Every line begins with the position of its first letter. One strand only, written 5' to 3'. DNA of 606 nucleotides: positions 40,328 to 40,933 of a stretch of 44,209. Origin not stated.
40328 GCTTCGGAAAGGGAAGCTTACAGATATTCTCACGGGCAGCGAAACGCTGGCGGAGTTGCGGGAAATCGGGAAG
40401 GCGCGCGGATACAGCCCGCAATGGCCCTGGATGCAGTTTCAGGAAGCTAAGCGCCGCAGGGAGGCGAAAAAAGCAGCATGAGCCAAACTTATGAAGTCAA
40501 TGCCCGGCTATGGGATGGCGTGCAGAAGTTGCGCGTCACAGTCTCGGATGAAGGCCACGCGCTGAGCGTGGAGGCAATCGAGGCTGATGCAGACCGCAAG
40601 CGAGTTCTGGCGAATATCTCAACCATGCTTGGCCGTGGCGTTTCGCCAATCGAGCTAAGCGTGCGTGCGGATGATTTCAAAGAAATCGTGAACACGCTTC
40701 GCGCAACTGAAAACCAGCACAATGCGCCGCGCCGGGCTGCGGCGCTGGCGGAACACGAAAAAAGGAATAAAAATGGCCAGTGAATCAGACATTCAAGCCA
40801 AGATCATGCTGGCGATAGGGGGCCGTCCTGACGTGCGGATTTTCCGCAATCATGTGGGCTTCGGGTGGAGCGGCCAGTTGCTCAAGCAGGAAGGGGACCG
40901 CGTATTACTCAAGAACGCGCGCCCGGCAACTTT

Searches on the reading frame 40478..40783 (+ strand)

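Call 77: search_protein_families(library=pfam, max_evalue=0.05, proteins=[window:40478-40783:+])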
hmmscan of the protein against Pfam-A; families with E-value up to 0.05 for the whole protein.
window:40478-40783:+ (101 aa): 2 families
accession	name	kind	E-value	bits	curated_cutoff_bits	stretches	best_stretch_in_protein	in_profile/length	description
PF24079.1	UBR4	-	0.013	16.2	27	1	29-51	11-33/125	E3 ubiquitin-protein ligase UBR4-like domain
PF23378.1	DUF7095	-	0.042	14.1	27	1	52-89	67-104/213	Family of unknown function (DUF7095)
